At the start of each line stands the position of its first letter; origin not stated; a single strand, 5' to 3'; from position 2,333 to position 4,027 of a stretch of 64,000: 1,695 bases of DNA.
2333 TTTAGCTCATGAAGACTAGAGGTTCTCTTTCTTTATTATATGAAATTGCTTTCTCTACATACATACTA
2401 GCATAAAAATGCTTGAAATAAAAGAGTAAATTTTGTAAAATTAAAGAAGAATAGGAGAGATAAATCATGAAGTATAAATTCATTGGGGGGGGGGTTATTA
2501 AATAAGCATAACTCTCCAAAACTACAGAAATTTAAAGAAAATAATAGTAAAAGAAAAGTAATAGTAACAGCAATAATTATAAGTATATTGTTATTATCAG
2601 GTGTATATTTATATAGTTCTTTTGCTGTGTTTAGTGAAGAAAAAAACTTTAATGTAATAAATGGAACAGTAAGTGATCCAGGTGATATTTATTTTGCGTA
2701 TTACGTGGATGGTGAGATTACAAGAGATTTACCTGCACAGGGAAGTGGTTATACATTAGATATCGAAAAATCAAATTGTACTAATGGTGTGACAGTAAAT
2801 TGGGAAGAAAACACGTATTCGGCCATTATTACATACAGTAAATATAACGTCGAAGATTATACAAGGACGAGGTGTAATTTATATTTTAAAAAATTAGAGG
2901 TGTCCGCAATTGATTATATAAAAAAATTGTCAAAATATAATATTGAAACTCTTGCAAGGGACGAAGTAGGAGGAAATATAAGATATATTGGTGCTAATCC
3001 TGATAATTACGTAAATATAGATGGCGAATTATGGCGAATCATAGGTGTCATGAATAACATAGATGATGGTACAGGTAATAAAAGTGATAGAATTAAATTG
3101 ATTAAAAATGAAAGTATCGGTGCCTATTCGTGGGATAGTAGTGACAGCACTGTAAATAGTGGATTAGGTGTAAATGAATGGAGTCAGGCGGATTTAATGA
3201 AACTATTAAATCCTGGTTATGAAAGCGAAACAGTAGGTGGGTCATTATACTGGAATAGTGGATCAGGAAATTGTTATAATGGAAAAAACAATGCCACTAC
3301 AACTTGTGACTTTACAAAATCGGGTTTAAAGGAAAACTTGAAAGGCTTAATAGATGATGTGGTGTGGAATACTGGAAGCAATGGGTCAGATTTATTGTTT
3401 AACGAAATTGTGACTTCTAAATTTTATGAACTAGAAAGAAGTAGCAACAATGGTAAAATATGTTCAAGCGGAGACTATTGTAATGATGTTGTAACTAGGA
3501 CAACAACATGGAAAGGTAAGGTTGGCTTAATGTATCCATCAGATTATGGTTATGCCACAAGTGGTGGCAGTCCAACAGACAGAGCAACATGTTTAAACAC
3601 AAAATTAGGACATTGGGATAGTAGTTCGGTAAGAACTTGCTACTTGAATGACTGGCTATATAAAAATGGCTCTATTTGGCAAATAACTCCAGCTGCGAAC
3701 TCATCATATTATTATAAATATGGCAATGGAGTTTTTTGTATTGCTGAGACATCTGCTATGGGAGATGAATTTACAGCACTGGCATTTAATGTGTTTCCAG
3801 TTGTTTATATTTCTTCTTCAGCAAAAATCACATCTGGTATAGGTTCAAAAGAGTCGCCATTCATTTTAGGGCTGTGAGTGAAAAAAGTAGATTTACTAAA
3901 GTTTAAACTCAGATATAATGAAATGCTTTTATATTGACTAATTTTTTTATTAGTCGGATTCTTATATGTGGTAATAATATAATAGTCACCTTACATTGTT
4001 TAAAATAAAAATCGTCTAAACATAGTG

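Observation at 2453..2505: G10 tract in the first codons puts a surface-protein gene out of frame: candidate slipped-strand phase-variable locus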

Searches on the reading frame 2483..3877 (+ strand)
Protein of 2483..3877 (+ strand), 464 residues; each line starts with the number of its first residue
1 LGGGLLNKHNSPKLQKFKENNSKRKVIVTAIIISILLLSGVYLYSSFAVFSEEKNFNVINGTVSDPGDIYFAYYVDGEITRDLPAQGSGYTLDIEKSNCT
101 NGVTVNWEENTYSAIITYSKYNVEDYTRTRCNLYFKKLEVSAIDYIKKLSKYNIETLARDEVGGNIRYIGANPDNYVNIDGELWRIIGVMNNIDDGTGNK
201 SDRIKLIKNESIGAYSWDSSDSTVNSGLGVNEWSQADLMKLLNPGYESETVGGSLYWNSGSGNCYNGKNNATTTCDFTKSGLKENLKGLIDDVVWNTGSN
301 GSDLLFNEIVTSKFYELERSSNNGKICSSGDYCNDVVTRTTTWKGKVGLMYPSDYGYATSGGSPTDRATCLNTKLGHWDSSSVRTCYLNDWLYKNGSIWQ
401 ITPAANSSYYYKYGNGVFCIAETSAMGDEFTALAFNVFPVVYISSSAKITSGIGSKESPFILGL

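Call 4: search_protein_families(library=pfam, proteins=[window:2483-3877:+], max_evalue=0.01)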
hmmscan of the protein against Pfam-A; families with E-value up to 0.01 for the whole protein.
window:2483-3877:+ (464 aa): 1 family
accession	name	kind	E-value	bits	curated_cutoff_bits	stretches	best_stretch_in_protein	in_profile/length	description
PF13786.12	DUF4179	-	0.00097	20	30.1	1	19-123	2-92/94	Domain of unknown function (DUF4179)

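Call 12: find_related_loci(query=A2, collection=genome_contigs, flank=2500)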
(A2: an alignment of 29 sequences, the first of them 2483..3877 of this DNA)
Query A2 (464 aa) in genome_contigs; peptide patterns used: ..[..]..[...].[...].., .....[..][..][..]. (x = any residue, [..] = any of these).
591 stretches matched a pattern (row limit reached: there are more); 574 encode a relative of the query (tblastn E <= 1e-3); the best 80 are kept; 79 distinct loci.
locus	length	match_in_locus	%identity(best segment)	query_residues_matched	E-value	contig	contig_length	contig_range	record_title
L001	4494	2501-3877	65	1-462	0e+0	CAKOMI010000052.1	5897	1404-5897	MAG: uncultured Bacilli bacterium isolate REFINED_METABAT215_TOP10_CONTIGS_1500_ASSEMBLY_K77_MERGED__Hadza_MoBio_hadza-E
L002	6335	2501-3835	61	14-463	1e-177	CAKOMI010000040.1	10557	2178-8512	MAG: uncultured Bacilli bacterium isolate REFINED_METABAT215_TOP10_CONTIGS_1500_ASSEMBLY_K77_MERGED__Hadza_MoBio_hadza-E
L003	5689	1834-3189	56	1-462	1e-167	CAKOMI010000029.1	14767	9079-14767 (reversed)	MAG: uncultured Bacilli bacterium isolate REFINED_METABAT215_TOP10_CONTIGS_1500_ASSEMBLY_K77_MERGED__Hadza_MoBio_hadza-E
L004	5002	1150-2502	55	1-460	6e-165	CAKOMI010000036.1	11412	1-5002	MAG: uncultured Bacilli bacterium isolate REFINED_METABAT215_TOP10_CONTIGS_1500_ASSEMBLY_K77_MERGED__Hadza_MoBio_hadza-E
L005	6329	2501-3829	57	13-464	3e-161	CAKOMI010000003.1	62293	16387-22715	MAG: uncultured Bacilli bacterium isolate REFINED_METABAT215_TOP10_CONTIGS_1500_ASSEMBLY_K77_MERGED__Hadza_MoBio_hadza-E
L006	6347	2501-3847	57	13-462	8e-159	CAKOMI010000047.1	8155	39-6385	MAG: uncultured Bacilli bacterium isolate REFINED_METABAT215_TOP10_CONTIGS_1500_ASSEMBLY_K77_MERGED__Hadza_MoBio_hadza-E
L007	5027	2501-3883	54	13-463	1e-155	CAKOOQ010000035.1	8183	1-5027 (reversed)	MAG: uncultured Bacilli bacterium isolate REFINED_METABAT215_TOP10_CONTIGS_1500_ASSEMBLY_K77_MERGED__Hadza_MoBio_hadza-I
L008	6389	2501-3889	54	25-463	2e-148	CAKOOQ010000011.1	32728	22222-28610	MAG: uncultured Bacilli bacterium isolate REFINED_METABAT215_TOP10_CONTIGS_1500_ASSEMBLY_K77_MERGED__Hadza_MoBio_hadza-I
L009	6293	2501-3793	52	14-462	1e-142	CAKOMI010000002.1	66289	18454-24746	MAG: uncultured Bacilli bacterium isolate REFINED_METABAT215_TOP10_CONTIGS_1500_ASSEMBLY_K77_MERGED__Hadza_MoBio_hadza-E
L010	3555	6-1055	63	112-464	3e-138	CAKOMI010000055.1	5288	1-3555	MAG: uncultured Bacilli bacterium isolate REFINED_METABAT215_TOP10_CONTIGS_1500_ASSEMBLY_K77_MERGED__Hadza_MoBio_hadza-E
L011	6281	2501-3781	51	27-462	1e-129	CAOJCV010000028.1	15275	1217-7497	MAG TPA_asm: uncultured Tenericutes bacterium isolate SRR15604481_bin.54_metawrap_v1.3_MAG genome assembly, contig: NODE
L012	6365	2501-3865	48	13-463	7e-140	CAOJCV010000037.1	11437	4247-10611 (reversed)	MAG TPA_asm: uncultured Tenericutes bacterium isolate SRR15604481_bin.54_metawrap_v1.3_MAG genome assembly, contig: NODE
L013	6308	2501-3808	49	13-462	2e-127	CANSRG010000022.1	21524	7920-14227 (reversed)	MAG TPA_asm: uncultured Tenericutes bacterium isolate SRR15510224_bin.64_metawrap_v1.3_MAG genome assembly, contig: NODE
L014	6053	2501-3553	57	110-462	2e-121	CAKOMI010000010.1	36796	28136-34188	MAG: uncultured Bacilli bacterium isolate REFINED_METABAT215_TOP10_CONTIGS_1500_ASSEMBLY_K77_MERGED__Hadza_MoBio_hadza-E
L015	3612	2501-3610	56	14-356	3e-121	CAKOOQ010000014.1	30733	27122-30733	MAG: uncultured Bacilli bacterium isolate REFINED_METABAT215_TOP10_CONTIGS_1500_ASSEMBLY_K77_MERGED__Hadza_MoBio_hadza-I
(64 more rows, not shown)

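Call 19: list_cluster_members(proteins=[window:2483-3874:+, P0001, P0002, P0023, P0006, P0077, P0045, P0038, P0085, P0007])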
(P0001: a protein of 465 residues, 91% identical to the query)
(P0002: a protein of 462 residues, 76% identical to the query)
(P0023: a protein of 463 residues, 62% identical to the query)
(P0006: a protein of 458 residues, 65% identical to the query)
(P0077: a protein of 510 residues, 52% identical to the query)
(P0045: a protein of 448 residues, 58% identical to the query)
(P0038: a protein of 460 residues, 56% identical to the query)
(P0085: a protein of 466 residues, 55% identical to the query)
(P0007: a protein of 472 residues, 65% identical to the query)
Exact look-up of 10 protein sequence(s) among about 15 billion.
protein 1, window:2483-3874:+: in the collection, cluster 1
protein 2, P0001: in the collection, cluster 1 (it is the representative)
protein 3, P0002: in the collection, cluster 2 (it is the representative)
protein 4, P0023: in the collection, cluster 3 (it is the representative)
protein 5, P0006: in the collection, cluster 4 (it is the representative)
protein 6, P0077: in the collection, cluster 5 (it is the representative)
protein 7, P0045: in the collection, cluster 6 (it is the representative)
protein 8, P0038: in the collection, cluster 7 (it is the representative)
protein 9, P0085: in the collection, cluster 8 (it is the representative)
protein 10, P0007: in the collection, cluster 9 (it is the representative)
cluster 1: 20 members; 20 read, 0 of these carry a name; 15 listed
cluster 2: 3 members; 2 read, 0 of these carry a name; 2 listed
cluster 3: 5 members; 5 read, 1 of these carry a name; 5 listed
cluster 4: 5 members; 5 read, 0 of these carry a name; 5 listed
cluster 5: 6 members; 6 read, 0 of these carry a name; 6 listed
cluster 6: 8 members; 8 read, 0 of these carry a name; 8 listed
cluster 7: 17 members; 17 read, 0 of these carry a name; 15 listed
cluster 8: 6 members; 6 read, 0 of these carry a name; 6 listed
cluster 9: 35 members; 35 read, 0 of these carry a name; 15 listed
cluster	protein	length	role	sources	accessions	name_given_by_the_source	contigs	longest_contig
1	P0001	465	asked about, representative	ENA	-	-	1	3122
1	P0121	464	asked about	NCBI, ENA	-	-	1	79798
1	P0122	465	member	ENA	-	-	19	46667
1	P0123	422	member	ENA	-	-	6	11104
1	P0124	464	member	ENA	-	-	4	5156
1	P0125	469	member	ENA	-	-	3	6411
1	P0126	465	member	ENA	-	-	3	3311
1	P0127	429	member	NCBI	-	-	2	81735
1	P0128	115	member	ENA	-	-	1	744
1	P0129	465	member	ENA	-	-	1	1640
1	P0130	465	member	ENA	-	-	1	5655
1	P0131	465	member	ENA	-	-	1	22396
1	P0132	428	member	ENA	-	-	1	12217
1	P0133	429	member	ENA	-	-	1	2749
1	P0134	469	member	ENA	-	-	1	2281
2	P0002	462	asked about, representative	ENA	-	-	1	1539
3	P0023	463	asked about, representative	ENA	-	-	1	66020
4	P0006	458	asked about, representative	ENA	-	-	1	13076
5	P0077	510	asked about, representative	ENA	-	-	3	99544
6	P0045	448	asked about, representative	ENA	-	-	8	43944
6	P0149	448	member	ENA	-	-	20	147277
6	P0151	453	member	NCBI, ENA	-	-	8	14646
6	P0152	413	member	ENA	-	-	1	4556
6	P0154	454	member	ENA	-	-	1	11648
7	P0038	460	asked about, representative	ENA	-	-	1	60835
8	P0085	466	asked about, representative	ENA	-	-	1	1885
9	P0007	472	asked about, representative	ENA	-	-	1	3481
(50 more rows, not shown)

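Call 21: find_encoding_contigs(protein=window:2483-3874:+, flank=1500, max_places=6)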
Protein window:2483-3874:+ (464 aa): no gene with exactly this product is on record in the collection.
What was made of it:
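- Tried and rejected: Looking up the window's own protein in the contig index returned nothing (call 21).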

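Call 22: find_encoding_contigs(protein=P0151, flank=1500, max_places=8)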
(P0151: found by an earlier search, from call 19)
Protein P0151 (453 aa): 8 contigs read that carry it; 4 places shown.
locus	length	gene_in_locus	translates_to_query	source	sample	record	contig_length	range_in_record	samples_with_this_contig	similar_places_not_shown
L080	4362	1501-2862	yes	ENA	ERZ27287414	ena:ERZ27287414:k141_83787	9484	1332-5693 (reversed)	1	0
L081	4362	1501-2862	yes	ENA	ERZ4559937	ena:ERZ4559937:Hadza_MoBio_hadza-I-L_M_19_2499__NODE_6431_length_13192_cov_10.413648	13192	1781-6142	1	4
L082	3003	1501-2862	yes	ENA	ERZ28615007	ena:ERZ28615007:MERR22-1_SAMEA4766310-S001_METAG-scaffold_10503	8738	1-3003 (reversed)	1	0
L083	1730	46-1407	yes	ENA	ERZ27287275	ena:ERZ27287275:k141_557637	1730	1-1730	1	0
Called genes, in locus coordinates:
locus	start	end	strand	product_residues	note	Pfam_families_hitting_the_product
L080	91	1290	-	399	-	PF13936:HTH_38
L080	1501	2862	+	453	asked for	-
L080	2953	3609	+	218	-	-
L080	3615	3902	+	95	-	PF01381:HTH_3, PF12844:HTH_19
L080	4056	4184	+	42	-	-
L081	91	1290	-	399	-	PF13936:HTH_38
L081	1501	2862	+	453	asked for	-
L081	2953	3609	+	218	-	-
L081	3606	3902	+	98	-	PF01381:HTH_3, PF12844:HTH_19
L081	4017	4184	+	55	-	PF08843:AbiEii (weak)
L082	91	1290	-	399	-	PF13936:HTH_38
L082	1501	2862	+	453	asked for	-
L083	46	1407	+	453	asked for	-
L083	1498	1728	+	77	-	?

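Call 23: find_encoding_contigs(protein=P0149, flank=1500, max_places=10)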
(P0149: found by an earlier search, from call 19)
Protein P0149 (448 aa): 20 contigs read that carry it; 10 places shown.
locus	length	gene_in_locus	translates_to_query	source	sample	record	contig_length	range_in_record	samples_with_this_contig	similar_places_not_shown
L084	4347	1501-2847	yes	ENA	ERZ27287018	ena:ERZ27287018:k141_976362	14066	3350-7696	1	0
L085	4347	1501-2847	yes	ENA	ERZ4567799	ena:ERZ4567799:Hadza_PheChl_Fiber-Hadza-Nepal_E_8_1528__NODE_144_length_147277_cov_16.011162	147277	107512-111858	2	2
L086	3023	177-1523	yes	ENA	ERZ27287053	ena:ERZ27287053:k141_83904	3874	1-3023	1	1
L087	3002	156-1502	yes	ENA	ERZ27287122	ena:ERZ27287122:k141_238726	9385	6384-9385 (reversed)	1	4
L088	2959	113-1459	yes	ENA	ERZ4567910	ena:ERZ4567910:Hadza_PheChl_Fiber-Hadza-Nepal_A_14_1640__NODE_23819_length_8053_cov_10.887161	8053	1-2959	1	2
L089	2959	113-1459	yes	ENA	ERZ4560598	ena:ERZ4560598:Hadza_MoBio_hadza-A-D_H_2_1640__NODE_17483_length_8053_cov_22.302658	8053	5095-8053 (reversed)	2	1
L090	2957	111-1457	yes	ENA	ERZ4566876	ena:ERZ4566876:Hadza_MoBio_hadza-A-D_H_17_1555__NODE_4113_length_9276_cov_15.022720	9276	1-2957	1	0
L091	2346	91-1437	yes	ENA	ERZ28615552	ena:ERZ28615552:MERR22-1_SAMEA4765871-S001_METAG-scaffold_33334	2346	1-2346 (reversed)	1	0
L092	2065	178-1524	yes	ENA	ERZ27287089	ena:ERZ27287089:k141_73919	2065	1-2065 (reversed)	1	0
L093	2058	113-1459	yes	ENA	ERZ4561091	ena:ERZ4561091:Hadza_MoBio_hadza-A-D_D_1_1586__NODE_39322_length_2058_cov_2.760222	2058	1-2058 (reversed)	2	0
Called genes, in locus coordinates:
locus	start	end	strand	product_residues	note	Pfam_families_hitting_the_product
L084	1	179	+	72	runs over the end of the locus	PF26135:YuzI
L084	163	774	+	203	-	-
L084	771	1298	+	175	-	-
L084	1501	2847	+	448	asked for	-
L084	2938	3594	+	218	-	-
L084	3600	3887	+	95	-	PF01381:HTH_3, PF12844:HTH_19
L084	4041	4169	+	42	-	-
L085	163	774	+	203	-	-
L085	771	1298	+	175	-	-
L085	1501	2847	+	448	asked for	-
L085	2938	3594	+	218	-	-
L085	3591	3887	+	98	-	PF01381:HTH_3, PF12844:HTH_19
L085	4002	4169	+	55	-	PF08843:AbiEii (weak)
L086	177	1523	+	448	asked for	-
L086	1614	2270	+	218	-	-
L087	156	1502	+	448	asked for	-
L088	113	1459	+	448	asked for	-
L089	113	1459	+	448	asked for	-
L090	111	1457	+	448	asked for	-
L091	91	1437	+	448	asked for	-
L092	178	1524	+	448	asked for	-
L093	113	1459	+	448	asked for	-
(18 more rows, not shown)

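Call 24: find_encoding_contigs(protein=P0154, flank=1500, max_places=5)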
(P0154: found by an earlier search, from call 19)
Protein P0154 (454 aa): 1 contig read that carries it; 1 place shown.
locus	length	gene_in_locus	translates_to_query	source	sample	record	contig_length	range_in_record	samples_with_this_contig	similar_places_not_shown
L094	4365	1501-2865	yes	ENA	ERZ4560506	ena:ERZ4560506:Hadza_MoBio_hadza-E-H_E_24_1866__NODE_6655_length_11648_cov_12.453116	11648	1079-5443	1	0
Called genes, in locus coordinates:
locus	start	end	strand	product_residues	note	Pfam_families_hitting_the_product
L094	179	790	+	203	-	-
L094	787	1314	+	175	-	-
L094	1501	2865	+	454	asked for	-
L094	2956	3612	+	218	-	-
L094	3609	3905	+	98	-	PF12844:HTH_19, PF01381:HTH_3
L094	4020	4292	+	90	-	PF08843:AbiEii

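Call 25: find_encoding_contigs(protein=P0152, flank=1500, max_places=5)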
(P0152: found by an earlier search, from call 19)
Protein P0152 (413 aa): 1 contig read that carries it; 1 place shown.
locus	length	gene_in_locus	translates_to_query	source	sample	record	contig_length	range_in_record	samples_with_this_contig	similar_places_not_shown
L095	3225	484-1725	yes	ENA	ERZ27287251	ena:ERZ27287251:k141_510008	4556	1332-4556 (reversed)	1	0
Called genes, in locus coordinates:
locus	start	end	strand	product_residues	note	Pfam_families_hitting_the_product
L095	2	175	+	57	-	?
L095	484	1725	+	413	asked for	-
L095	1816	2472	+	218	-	-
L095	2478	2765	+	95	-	PF01381:HTH_3, PF12844:HTH_19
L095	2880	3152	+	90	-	PF08843:AbiEii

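Call 27: find_encoding_contigs(protein=P0125, flank=2500, max_places=5)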
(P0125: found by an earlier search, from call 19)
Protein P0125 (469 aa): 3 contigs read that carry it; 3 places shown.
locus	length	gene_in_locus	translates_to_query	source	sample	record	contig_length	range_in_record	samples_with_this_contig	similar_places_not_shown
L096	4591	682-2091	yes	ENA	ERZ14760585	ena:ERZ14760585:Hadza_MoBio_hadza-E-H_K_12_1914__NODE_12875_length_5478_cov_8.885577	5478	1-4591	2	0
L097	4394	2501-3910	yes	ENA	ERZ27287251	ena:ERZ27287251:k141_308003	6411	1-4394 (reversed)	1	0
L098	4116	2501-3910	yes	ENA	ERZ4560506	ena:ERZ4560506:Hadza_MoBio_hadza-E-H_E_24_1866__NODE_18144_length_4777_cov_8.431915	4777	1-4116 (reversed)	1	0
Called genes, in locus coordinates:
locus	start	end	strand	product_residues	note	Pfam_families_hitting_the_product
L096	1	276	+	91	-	?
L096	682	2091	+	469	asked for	-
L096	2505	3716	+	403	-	-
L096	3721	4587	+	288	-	PF04203:Sortase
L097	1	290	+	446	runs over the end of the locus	-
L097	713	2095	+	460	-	-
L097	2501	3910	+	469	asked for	-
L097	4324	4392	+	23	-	?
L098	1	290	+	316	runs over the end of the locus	?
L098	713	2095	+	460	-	-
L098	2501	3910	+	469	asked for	-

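Call 28: find_encoding_contigs(protein=P0122, flank=2500, max_places=10)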
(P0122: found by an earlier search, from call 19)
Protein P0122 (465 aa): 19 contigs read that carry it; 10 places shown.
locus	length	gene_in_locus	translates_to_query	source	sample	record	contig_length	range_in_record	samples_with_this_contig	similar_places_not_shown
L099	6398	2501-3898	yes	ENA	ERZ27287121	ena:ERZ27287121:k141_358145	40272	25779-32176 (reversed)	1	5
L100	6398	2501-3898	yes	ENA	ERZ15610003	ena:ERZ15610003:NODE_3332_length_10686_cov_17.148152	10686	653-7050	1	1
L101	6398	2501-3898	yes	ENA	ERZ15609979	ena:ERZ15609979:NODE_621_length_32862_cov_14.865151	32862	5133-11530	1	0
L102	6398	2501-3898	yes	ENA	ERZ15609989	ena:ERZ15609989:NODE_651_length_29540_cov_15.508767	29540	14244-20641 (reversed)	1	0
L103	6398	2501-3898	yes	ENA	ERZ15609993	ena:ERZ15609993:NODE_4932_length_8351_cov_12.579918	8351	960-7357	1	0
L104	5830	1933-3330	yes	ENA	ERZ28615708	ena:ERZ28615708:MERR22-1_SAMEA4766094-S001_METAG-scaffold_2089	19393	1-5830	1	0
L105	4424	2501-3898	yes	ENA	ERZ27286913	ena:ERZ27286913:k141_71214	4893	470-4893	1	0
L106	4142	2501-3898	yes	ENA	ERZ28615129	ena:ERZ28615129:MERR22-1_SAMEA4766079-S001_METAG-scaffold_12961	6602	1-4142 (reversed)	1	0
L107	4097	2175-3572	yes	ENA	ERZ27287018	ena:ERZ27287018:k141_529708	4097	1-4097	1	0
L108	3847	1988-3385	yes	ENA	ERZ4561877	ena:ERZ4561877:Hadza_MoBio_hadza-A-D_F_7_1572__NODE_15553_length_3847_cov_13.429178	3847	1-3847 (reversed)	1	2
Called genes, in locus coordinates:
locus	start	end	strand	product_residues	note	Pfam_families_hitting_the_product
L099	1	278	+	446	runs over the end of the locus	-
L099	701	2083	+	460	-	-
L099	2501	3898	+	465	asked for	-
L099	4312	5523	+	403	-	-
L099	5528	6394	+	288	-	PF04203:Sortase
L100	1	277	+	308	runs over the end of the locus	?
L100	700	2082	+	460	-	-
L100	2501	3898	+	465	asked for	-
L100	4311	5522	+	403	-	-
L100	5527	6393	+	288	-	PF04203:Sortase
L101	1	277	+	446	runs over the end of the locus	-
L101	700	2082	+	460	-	-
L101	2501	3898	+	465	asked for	-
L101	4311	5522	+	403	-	-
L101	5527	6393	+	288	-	PF04203:Sortase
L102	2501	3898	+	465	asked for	-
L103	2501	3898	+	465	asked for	-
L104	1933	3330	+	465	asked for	-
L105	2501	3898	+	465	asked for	-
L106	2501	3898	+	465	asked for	-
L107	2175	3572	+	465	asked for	-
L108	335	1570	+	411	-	-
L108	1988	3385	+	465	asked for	-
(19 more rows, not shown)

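Call 29: find_encoding_contigs(protein=P0127, flank=2500, max_places=5)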
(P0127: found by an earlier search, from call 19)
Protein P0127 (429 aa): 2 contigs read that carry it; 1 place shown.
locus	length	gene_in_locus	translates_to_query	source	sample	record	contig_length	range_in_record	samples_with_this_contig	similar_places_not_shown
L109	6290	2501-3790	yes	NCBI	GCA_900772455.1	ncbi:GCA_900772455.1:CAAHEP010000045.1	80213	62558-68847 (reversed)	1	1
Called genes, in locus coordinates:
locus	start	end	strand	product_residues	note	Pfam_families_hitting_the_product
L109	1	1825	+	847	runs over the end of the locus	PF04138:GtrA_DPMS_TM, PF13439:Glyco_transf_4 (weak), PF00534:Glycos_transf_1, PF13692:Glyco_trans_1_4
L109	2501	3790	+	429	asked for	-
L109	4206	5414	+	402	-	-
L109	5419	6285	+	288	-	PF04203:Sortase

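Call 43: search_protein_families(library=ncbifam, proteins=[window:2483-3877:+], max_evalue=0.01)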
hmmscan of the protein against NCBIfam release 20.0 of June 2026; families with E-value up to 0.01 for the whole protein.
window:2483-3877:+ (464 aa): 0 families

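Call 45: predict_structure(alignment_id=A2)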
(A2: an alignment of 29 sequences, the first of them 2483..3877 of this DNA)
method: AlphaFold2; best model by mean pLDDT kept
length: 464 residues; sequences in the alignment: 29
mean_pLDDT: 74.5   pTM: 0.71
mean pLDDT of the five models: 74.5, 73.5, 72.4, 71.2, 69.5
residues with pLDDT >= 90: 127; 70-90: 179; 50-70: 90; < 50: 68
segments of 3 or more residues with pLDDT < 50: 1-18, 47-66, 251-274, 409-411
pLDDT, mean of each block of 10 residues (from residue 1): 36 43 73 84 55 41 54 84 76 89 82 79 70 84 91 91 90 94 95 93 94 67 56 64 70 37 37 54 88 78 68 85 56 60 86 92 92 92 93 82 61 67 79 79 91 90 88
secondary structure, 60 per line:
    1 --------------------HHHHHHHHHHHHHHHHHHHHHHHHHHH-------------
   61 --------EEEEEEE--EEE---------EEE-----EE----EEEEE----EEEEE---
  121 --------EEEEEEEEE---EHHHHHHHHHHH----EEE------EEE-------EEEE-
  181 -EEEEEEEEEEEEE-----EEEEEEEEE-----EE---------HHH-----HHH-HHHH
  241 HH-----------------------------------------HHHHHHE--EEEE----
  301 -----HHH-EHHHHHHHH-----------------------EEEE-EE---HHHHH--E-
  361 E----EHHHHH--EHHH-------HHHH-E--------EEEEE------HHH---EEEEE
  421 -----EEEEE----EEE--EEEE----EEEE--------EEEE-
elements in order: H21-47 E69-75 E78-80 E90-92 E104-108 E113-117 E129-137 H142-152 E157-159 E166-168 E176-179 E182-194 E200-208 H237-242 H284-289 E293-296 H311-318 E342-345 H352-356 H367-371 H385-388 E399-403 E416-420 E426-430 E435-437 E440-443 E448-451 E460-463
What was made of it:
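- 2483..3877 (+): Main ORF, 464 codons as callable from TTG 2483. It has a short basic tail, one membrane helix, then an extracellular beta-rich and Cys-rich region. There is no Pfam or NCBIfam family above cut-off. The AlphaFold model has mean pLDDT 74.5 with a helix at residues 21-47 (call 45).
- On Simple-sequence-repeat (slipped-strand) phase-variable contingency locus: A membrane helix at residues 21-47 and a large non-cytoplasmic region are predicted (call 45).
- The product's location and function rest on a predicted membrane helix and a medium-confidence model only (call 45).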

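Call 47: search_solved_structures(query=A2, max_evalue=1)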
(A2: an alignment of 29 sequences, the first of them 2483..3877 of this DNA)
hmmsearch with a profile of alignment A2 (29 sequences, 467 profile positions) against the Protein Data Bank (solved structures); distinct sequences matched with E-value up to 1: 1.
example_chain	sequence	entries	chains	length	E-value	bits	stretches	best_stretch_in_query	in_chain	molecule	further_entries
3pe7_A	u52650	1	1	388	0.25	13.3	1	81-139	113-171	Oligogalacturonate lyase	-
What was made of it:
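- Tried and rejected: A PDB sequence profile gave nothing better than E = 0.25 (call 47).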
